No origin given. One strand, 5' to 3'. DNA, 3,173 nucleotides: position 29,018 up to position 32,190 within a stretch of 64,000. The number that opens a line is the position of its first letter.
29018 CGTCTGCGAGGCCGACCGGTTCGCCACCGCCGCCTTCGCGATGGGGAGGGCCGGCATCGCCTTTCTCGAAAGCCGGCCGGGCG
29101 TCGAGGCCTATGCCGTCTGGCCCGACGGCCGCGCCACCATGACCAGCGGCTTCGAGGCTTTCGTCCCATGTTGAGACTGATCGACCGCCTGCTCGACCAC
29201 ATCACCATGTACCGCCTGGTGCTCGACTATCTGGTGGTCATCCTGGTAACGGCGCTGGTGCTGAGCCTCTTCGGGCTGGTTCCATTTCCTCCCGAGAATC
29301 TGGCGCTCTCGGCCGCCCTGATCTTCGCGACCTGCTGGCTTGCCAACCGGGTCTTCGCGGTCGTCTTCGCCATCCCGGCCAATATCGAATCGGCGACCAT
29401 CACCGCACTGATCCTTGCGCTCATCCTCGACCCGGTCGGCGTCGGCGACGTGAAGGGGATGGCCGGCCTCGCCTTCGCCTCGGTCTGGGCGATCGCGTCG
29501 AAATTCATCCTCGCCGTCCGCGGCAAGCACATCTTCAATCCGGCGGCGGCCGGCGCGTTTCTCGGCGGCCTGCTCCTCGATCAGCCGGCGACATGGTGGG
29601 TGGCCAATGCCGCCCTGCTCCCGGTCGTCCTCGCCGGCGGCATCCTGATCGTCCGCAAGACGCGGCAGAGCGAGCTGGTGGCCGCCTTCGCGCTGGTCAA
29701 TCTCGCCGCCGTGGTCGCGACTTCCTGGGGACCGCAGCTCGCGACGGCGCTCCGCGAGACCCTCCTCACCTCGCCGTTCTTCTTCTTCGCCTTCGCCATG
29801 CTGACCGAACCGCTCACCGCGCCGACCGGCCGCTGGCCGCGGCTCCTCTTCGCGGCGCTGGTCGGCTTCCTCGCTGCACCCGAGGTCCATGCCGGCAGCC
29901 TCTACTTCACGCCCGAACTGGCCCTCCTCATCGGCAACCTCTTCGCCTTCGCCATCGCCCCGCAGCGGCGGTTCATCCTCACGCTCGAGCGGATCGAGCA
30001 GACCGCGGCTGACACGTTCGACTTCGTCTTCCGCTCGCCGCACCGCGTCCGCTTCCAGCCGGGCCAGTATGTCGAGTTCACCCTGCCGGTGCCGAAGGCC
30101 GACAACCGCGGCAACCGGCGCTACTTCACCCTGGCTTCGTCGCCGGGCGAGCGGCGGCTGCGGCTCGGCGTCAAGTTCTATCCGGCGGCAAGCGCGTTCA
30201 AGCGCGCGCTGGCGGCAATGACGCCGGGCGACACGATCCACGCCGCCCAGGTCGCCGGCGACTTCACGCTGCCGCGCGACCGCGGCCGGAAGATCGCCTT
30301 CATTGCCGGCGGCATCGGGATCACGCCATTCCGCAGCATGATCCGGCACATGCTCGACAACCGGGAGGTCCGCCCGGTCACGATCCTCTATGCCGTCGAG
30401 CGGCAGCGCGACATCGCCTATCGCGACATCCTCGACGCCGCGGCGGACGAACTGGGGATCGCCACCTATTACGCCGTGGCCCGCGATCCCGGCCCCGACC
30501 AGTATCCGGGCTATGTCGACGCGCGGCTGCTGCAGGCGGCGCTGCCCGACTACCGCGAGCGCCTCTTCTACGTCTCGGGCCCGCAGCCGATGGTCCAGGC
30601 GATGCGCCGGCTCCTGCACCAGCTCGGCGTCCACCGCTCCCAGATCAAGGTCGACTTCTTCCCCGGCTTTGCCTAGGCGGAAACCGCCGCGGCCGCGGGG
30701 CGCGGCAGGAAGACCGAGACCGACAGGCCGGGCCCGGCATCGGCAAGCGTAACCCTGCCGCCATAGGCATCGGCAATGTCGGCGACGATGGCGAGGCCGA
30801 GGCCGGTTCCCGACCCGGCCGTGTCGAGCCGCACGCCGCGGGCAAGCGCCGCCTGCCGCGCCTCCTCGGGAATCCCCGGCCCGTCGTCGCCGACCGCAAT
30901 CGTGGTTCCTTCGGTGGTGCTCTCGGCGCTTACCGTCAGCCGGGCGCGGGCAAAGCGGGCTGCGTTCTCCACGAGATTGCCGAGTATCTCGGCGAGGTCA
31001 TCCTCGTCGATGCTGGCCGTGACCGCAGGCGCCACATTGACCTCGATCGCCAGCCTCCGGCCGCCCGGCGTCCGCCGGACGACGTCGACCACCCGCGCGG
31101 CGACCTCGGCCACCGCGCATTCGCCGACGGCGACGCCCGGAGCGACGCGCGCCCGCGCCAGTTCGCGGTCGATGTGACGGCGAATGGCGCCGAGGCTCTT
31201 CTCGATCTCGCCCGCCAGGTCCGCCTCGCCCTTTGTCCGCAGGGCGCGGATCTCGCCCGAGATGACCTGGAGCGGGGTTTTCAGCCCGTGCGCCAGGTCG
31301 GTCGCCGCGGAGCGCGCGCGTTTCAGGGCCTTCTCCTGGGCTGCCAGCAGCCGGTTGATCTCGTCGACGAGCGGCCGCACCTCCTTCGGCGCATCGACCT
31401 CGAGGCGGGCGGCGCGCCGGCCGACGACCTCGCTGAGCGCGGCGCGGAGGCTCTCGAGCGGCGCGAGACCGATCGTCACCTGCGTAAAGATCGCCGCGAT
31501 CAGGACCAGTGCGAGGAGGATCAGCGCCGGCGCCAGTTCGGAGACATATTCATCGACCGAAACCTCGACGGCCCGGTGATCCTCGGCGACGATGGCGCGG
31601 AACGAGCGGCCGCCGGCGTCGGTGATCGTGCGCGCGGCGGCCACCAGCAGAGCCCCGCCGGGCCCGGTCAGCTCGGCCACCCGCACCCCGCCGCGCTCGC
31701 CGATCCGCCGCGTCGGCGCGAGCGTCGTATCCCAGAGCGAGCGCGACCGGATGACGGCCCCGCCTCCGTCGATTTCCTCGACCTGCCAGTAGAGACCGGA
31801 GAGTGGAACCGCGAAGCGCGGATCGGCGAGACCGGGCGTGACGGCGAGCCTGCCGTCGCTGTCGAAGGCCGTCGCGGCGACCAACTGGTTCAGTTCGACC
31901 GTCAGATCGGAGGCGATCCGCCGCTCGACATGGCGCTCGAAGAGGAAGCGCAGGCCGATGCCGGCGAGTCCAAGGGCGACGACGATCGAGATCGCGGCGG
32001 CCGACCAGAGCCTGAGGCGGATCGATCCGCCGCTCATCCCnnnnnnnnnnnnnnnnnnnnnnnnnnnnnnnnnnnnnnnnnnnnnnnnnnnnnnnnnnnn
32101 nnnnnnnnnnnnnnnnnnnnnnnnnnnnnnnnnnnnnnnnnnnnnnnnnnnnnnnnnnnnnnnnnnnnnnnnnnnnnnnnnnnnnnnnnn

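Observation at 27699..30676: Three-gene flavinylation module in which the FMN-threonine site appears moved from an RnfD-like membrane domain to a separate anchored protein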

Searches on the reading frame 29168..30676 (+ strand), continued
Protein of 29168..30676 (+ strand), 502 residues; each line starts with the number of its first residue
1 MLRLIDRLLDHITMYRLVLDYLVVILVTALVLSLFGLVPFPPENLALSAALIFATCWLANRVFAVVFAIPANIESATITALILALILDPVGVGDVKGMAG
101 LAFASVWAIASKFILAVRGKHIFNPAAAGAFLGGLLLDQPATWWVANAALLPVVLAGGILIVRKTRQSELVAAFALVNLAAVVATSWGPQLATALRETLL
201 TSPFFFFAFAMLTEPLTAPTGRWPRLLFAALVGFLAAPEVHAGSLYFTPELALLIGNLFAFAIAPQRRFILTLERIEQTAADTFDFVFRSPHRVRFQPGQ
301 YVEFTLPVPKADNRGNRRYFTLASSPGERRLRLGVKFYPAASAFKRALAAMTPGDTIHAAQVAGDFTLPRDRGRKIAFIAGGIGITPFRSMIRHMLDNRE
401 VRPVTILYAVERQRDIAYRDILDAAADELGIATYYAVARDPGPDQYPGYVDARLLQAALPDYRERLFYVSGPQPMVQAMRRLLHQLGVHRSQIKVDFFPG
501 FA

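Call 19: find_encoding_contigs(protein=P0001, flank=10000, max_places=2)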
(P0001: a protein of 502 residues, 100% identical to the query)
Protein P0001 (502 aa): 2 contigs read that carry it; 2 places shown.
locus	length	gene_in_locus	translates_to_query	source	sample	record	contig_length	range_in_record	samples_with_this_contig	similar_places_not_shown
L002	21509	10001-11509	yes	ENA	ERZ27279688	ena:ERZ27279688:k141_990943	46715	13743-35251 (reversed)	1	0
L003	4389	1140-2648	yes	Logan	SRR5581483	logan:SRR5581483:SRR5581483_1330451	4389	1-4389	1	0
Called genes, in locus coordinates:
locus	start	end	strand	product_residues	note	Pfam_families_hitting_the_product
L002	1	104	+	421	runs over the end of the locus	PF01547:SBP_bac_1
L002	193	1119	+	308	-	PF00528:BPD_transp_1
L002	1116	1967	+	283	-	PF00528:BPD_transp_1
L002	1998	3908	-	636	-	PF07944:Beta-AFase-like_GH127_cat, PF20736:Glyco_hydro127M, PF20737:Glyco_hydro127C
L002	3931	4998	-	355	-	PF00356:LacI, PF00532:Peripla_BP_1, PF13407:Peripla_BP_4, PF13377:Peripla_BP_3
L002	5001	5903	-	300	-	PF00528:BPD_transp_1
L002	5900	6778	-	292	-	PF00528:BPD_transp_1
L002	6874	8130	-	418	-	PF01547:SBP_bac_1, PF13416:SBP_bac_8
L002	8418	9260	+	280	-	PF04205:FMN_bind (weak)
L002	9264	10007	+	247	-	PF02424:ApbE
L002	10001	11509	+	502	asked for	PF03116:NQR2_RnfD_RnfE (weak), PF00175:NAD_binding_1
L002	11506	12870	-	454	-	PF00512:HisKA (faint), PF26769:HAMP_PhoQ, PF02518:HATPase_c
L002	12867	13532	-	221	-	PF00072:Response_reg, PF00486:Trans_reg_C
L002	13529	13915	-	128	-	-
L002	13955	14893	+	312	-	PF12974:Phosphonate-bd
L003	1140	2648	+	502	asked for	PF03116:NQR2_RnfD_RnfE (weak), PF00175:NAD_binding_1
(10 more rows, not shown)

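Call 22: search_solved_structures(query=A1, max_evalue=1, show_alignments=0)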
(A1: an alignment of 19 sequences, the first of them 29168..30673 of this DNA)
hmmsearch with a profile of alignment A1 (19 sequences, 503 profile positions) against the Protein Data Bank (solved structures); distinct sequences matched with E-value up to 1: 146 (the best 60 are shown).
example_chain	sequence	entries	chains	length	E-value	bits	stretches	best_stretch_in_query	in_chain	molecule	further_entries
1krh_A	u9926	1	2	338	6.5e-16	61.2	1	270-492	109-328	Benzoate 1,2-Dioxygenase Reductase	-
1cqx_A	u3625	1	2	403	1.1e-15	60.5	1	295-499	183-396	FLAVOHEMOPROTEIN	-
3ozu_A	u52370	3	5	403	1.2e-15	60.3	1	295-499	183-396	Flavohemoprotein | Flavohemoglobin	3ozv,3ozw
4wqm_A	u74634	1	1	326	2e-14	56.3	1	283-485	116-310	Toluene-4-monooxygenase electron transfer component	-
7rom_A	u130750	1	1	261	3.2e-13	52.3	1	326-493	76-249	NADH-cytochrome b5 reductase 1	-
6o0a_A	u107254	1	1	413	4.6e-12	48.5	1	258-499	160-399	Flavohemoglobin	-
4eh1_A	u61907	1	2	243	5.3e-12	48.3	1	269-500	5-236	Flavohemoprotein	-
2eix_A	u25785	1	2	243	9.7e-12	47.4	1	269-489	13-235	NADH-cytochrome b5 reductase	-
2r6h_A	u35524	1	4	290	1e-11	47.4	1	350-497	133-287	NADH:ubiquinone oxidoreductase, Na translocating, F subunit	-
7qu3_A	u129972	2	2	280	4.4e-11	45.3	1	351-501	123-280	Na(+)-translocating NADH-quinone reductase subunit F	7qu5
7qty_A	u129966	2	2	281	5.5e-11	44.9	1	351-501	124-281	Na(+)-translocating NADH-quinone reductase subunit F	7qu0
4u9u_A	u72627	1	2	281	6.9e-10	41.3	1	352-501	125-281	Na(+)-translocating NADH-quinone reductase subunit F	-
7xk3_F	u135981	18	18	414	7e-10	41.3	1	353-501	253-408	Na(+)-translocating NADH-quinone reductase subunit F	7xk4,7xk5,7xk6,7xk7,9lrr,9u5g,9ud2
8ad4_A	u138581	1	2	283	7.1e-10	41.3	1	352-501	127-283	Na(+)-translocating NADH-quinone reductase subunit F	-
4uaj_A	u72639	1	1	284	7.1e-10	41.3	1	352-501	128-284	Na(+)-translocating NADH-quinone reductase subunit F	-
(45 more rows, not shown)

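Call 39: find_related_loci(query=A1, collection=genome_contigs, flank=8000)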
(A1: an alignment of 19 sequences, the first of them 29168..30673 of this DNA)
Query A1 (502 aa) in genome_contigs; peptide patterns used: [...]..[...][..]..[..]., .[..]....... (x = any residue, [..] = any of these).
599 stretches matched a pattern (row limit reached: there are more); 580 encode a relative of the query (tblastn E <= 1e-3); the best 80 are kept; 80 distinct loci.
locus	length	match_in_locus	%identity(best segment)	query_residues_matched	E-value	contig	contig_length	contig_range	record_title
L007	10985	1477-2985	64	1-502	0e+0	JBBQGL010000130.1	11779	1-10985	MAG: Hyphomicrobiales bacterium isolate Co_metawrap_964 Cmw_964_k141_212180_length_11779_cov_13.0000, whole genome shotg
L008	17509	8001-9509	65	1-502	0e+0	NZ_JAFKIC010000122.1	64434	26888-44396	MAG: Mesorhizobium sp. isolate SCN18_10_11_15_R5_B_64_12 SCN18_10_11_15_R5_B_scaffold_210, whole genome shotgun sequence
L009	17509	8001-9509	64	1-502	0e+0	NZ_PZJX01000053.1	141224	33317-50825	Mesorhizobium helmanticense strain CSLC115N contig00053, whole genome shotgun sequence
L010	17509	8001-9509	64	1-502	0e+0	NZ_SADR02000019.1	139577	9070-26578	Mesorhizobium sp. M00.F.Ca.ET.216.01.1.1 NODE_19_length_139577_cov_30.3114, whole genome shotgun sequence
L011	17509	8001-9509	64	1-502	0e+0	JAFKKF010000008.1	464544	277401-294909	MAG: Hyphomicrobiales bacterium isolate SCN18_31_3_15_R1_B_68_31 SCN18_31_3_15_R1_B_scaffold_49, whole genome shotgun se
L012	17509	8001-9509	63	1-502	0e+0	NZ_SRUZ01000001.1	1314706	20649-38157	Mesorhizobium sp. M8A.F.Ca.ET.218.01.1.1 NODE_1_length_1314706_cov_21.0346, whole genome shotgun sequence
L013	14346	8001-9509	67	1-502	0e+0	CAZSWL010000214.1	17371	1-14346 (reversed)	MAG TPA_asm: uncultured Bauldia sp. isolate SRP185410_co1_291 genome assembly, contig: k141_2011973, whole genome shotgu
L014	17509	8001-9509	63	1-502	0e+0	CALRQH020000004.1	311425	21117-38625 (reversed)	MAG: Mesorhizobium carmichaelinearum isolate JJ-M6D1-105-2-m1-bin325 genome assembly, contig: JJ-M6D1-105-C12, whole gen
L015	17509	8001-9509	63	1-502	0e+0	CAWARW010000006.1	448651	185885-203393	MAG: uncultured Alphaproteobacteria bacterium isolate MFD02416.bin.2.229 genome assembly, contig: contig_20835, whole ge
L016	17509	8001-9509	64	1-502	0e+0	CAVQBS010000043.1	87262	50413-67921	MAG: uncultured Alphaproteobacteria bacterium isolate MFD02923.bin.2.89 genome assembly, contig: contig_6737, whole geno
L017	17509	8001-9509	62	1-502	0e+0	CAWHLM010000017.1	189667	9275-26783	MAG: uncultured Alphaproteobacteria bacterium isolate MFD02416.bin.3.381 genome assembly, contig: contig_85931, whole ge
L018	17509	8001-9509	63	1-502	0e+0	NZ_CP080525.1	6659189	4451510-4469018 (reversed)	Mesorhizobium sp. AR07 chromosome, complete genome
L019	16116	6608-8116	62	1-502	0e+0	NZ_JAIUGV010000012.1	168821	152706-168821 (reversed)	Mesorhizobium sp. ES1-4 contig_12, whole genome shotgun sequence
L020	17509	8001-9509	63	1-502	0e+0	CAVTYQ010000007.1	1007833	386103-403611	MAG: uncultured Alphaproteobacteria bacterium isolate MFD05442.bin.1.135 genome assembly, contig: contig_4603, whole gen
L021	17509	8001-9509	62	1-502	0e+0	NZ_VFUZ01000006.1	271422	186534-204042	Mesorhizobium sp. B2-4-15 contig_6, whole genome shotgun sequence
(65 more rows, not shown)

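Call 51: predict_structure(alignment_id=A1)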
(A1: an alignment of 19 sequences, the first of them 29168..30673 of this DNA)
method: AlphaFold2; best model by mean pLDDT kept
length: 502 residues; sequences in the alignment: 19
mean_pLDDT: 71.5   pTM: 0.53
mean pLDDT of the five models: 71.5, 69.3, 68.5, 58.1, 56.5
residues with pLDDT >= 90: 53; 70-90: 218; 50-70: 192; < 50: 39
segments of 3 or more residues with pLDDT < 50: 114-127, 212-219, 242-246, 499-502
pLDDT, mean of each block of 10 residues (from residue 1): 65 66 82 82 88 89 66 71 77 81 75 46 47 55 58 69 65 75 73 67 52 49 65 64 47 55 61 83 79 68 65 54 67 70 73 82 71 92 80 88 92 79 92 84 61 90 91 80 89 66 29
secondary structure, 60 per line:
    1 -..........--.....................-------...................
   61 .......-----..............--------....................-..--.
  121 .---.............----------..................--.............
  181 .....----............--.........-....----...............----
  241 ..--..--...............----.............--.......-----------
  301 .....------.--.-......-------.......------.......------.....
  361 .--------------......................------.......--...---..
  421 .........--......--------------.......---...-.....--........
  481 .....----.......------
elements in order: H2-11 H14-34 H42-67 H73-86 H95-114 H125-137 H148-165 H168-185 H190-201 H204-212 H214-217 H222-236 H249-263 E268-280 E283-289 E301-305 E317-322 E330-336 H343-349 E356-361 E376-381 H382-397 E404-410 H419-429 E432-437 H452-458 E466-470 H473-485 E493-496

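Call 54: fold_search(model_id=the predicted structure, library=pdb)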
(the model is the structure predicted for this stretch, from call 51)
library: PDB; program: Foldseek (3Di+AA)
matches with E <= 10: 1209; with E <= 0.001: 306
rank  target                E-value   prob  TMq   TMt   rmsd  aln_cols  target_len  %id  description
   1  1gvh                  3.2e-17  1.00  0.45  0.56  10.4       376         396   19  The X-ray structure of ferric Escherichia coli flavohemoglobin reveals an unespected geometry of the distal heme pocket (released 2002-08-06)
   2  6o0a                  6.3e-16  1.00  0.44  0.56  13.3       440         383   19  Crystal structure of flavohemoglobin from Malassezia yamatoensis with bound FAD and heme determined by iron SAD phasing (released 2019-03-06)
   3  4g1v                  1.1e-15  1.00  0.45  0.56  10.6       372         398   16  X-ray structure of yeast flavohemoglobin (released 2012-11-14)
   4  4g1b_A                2.3e-15  1.00  0.45  0.56  10.4       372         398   17  X-ray structure of yeast flavohemoglobin in complex with econazole (released 2012-11-14)
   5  8qt6                  3.2e-15  1.00  0.38  0.46  17.2       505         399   14  Cryo-EM structure of Streptococcus pneumoniae NADPH oxidase (released 2024-07-24)
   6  8qta                  1.5e-14  1.00  0.39  0.48  16.6       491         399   14  Cryo-EM structure of Streptococcus pneumoniae NADPH oxidase F397A mutant in complex with NADPH (released 2024-07-24)
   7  4eh1_B                2.0e-14  1.00  0.41  0.83   3.8       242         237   21  Crystal Structure of the Flavohem-like-FAD/NAD Binding Domain of Nitric Oxide Dioxygenase from Vibrio cholerae O1 biov (released 2012-04-25)
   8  5ogx                  3.6e-14  1.00  0.41  0.61   3.6       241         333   24  Crystal structure of Amycolatopsis cytochrome P450 reductase GcoB. (released 2018-07-04)
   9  9v69                  1.2e-13  1.00  0.40  0.72   4.3       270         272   25  X-ray crystal structure of the two-electron reduced form of wild type b5R (released 2025-11-19)
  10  4eh1_A                1.3e-13  1.00  0.40  0.82   3.7       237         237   21  Crystal Structure of the Flavohem-like-FAD/NAD Binding Domain of Nitric Oxide Dioxygenase from Vibrio cholerae O1 biov (released 2012-04-25)
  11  1krh_A                1.6e-13  1.00  0.40  0.58   3.8       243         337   26  X-ray Structure of Benzoate Dioxygenase Reductase (released 2002-05-15)
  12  7c3a_C                2.0e-13  1.00  0.39  0.58   4.2       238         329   23  Ferredoxin reductase in carbazole 1,9a-dioxygenase (released 2021-05-26)
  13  7qty                  2.8e-13  1.00  0.39  0.68   5.6       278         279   20  X-ray structure of FAD domain of NqrF of Klebsiella pneumoniae (released 2022-02-09)
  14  8ad4_B                3.8e-13  1.00  0.40  0.69   5.4       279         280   20  X-ray structure of NqrF(129-408)of Vibrio cholerae in complex with NADH (released 2023-07-12)
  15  5yly_A                3.8e-13  1.00  0.41  0.74   3.6       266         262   23  Crystal structure of the cytochrome b5 reductase domain of Ulva prolifera nitrate reductase (released 2018-05-23)
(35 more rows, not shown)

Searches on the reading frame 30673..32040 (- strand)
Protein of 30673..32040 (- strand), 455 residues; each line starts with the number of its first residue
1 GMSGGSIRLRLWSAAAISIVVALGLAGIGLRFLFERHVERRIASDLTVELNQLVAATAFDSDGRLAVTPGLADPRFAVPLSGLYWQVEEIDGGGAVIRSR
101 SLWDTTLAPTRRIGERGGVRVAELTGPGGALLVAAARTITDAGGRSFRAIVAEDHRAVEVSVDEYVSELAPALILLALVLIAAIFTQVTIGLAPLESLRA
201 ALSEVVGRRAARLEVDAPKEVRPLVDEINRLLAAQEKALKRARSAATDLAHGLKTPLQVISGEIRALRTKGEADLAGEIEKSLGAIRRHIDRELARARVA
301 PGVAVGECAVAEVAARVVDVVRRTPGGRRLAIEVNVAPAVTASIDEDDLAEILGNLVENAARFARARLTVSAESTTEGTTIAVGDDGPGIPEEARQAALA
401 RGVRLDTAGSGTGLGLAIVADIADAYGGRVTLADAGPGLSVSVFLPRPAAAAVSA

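Call 3: search_protein_families(library=pfam, proteins=[window:30673-32040:-], max_evalue=0.1)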
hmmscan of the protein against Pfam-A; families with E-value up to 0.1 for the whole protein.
window:30673-32040:- (455 aa): 4 families
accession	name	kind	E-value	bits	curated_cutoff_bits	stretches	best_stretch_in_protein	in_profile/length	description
PF02518.31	HATPase_c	-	6.5e-18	65.6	26.4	1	345-448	2-110/111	Histidine kinase-, DNA gyrase B-, and HSP90-like ATPase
PF00512.31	HisKA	-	1.7e-05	25.2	26.9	1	246-292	6-49/66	His Kinase A (phospho-acceptor) domain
PF13581.12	HATPase_c_2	-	0.0011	19.4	27.4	1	349-426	36-112/127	Histidine kinase-like ATPase domain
PF14501.12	HATPase_c_5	-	0.035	14.4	22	0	347-435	4-91/102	GHKL domain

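Call 48: search_protein_families(library=ncbifam, proteins=[window:30673-32040:-], max_evalue=1e-10)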
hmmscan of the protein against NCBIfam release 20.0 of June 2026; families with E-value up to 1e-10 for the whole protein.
window:30673-32040:- (455 aa): 32 families (the best 25 are shown)
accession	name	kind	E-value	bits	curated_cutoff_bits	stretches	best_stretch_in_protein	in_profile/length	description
NF008077.0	PRK10815.1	equivalog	3.7e-39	134.7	497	1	177-436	203-468/488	two-component system sensor histidine kinase PhoQ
NF008025.0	PRK10755.1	equivalog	9.6e-30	103.5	314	1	155-447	55-356/362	two-component system sensor histidine kinase PmrB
TIGR01386.1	cztS_silS_copS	subfamily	3.1e-26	92.4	292.55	1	8-432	5-443/457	heavy metal sensor histidine kinase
NF007004.0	PRK09467.1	equivalog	2.4e-24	86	415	1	166-447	155-436/440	two-component system sensor histidine kinase EnvZ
NF012163.2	BaeS_SmeS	equivalog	1.8e-23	83.2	500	1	174-445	169-456/457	sensor histidine kinase efflux regulator BaeS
NF008312.0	PRK11100.1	equivalog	2.8e-23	82.5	356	1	173-447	189-474/477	two-component system sensor histidine kinase CreC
NF007898.0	PRK10604.1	equivalog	1e-22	80.9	478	1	220-437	190-412/433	two-component system sensor histidine kinase RstB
NF007664.1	PRK10337.1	equivalog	9e-22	77.3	475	1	158-438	146-435/442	quorum sensing histidine kinase QseC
NF007837.0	PRK10549.1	equivalog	2.5e-21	76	603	1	174-447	170-458/466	envelope stress sensor histidine kinase BaeS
NF046044.1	PnpS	equivalog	3.4e-19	69.1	400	1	304-445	241-389/390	two-component system histidine kinase PnpS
NF007007.0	PRK09470.1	equivalog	9.2e-19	67.7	486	1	171-446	170-458/463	envelope stress sensor histidine kinase CpxA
TIGR02966.1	phoR_proteo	equivalog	3.7e-18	65.6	334.2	1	247-432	119-319/333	phosphate regulon sensor histidine kinase PhoR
NF008468.0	PRK11360.1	equivalog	1.5e-16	59.9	646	1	247-448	401-609/616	two-component system sensor histidine kinase AtoS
NF012226.0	AdeS_HK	equivalog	4.5e-16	59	500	1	310-436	212-342/353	two-component sensor histidine kinase AdeS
NF041880.1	EPS_EpsF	equivalog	2.3e-14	52.8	900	1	247-438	279-481/492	response regulator EpsF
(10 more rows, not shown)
